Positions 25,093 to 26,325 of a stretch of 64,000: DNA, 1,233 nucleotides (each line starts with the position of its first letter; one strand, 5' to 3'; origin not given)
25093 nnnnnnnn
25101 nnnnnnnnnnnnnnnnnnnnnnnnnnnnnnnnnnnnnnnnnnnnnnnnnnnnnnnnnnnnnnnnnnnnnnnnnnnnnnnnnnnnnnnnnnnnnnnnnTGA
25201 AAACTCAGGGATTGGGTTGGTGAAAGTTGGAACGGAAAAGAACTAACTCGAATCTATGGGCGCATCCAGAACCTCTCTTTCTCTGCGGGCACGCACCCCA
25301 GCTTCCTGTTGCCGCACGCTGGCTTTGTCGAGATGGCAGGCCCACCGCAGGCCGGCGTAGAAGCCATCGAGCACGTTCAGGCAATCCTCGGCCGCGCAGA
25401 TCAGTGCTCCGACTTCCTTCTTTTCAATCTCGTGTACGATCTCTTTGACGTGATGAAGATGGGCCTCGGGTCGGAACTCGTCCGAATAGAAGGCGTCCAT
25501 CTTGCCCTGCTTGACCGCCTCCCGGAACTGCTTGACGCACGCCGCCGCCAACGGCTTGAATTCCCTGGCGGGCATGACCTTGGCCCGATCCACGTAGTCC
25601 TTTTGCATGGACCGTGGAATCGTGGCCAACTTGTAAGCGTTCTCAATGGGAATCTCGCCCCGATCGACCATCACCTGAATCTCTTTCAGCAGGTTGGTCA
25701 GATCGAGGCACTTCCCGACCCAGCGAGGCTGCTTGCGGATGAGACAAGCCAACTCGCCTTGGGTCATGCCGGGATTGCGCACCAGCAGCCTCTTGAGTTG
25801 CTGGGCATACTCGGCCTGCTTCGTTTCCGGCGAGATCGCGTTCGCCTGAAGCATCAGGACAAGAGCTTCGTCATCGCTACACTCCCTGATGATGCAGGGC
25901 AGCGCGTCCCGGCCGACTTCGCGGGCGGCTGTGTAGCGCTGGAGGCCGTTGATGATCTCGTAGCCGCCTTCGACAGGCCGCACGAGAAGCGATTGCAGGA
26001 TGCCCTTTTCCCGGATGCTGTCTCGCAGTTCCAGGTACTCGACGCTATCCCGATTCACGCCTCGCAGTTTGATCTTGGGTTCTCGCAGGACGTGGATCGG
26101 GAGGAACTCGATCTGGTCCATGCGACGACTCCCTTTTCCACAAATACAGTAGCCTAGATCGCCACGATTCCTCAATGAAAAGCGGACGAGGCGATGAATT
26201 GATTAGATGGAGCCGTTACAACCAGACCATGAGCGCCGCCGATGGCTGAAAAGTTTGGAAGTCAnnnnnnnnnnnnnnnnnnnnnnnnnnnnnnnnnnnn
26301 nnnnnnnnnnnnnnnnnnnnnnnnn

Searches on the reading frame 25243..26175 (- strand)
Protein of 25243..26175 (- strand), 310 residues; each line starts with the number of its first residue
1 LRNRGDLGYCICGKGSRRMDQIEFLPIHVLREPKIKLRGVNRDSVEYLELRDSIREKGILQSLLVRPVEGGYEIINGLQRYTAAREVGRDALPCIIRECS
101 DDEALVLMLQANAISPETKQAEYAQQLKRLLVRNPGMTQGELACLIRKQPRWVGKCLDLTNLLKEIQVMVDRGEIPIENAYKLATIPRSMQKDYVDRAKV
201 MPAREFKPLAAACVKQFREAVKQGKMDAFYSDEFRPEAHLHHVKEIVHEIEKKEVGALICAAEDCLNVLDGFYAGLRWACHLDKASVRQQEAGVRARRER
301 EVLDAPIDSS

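Call 48: search_protein_families(library=phrogs, proteins=[window:25243-26175:-], max_evalue=0.001)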
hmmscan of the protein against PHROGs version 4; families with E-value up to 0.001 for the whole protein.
window:25243-26175:- (310 aa): 15 families
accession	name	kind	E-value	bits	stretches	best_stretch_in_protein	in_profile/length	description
phrog_4715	-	DNA, RNA and nucleotide metabolism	2.7e-21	76.6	1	44-198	168-343/630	ParB-like partition protein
phrog_3264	-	DNA, RNA and nucleotide metabolism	2.4e-19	71.1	1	16-222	43-212/337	ParB-like partition protein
phrog_1033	-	DNA, RNA and nucleotide metabolism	8e-16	59.7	1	29-184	43-200/334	ParB-like partition protein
phrog_6218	-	DNA, RNA and nucleotide metabolism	2.2e-12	47.9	1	43-131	23-115/506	ParB-like partition protein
phrog_620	-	DNA, RNA and nucleotide metabolism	1.1e-08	36.4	1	44-118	29-103/217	ParB-like partition protein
phrog_18726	-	unknown function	3.3e-08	33.7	1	90-197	106-211/572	-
phrog_7783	-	unknown function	5.9e-07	29.5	1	22-184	2-168/634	-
phrog_3951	-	unknown function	7.2e-07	30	1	20-141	16-135/301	-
phrog_8071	-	DNA, RNA and nucleotide metabolism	9.4e-07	29.4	1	21-138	6-117/389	ParB-like partition protein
phrog_498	-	other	2.1e-06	27.6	1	45-131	56-144/633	DNA methyltransferase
phrog_723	-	DNA, RNA and nucleotide metabolism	3.9e-05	24.6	1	49-113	35-103/223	ParB-like partition protein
phrog_7405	-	unknown function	0.00043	21.1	1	21-117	23-120/250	-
phrog_15982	-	unknown function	0.00057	20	0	49-118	51-130/453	-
phrog_26387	-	DNA, RNA and nucleotide metabolism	0.00073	20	0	42-115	28-106/252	ParB-like partition nuclease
phrog_940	-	DNA, RNA and nucleotide metabolism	0.00085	19.6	0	42-118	26-98/388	nuclease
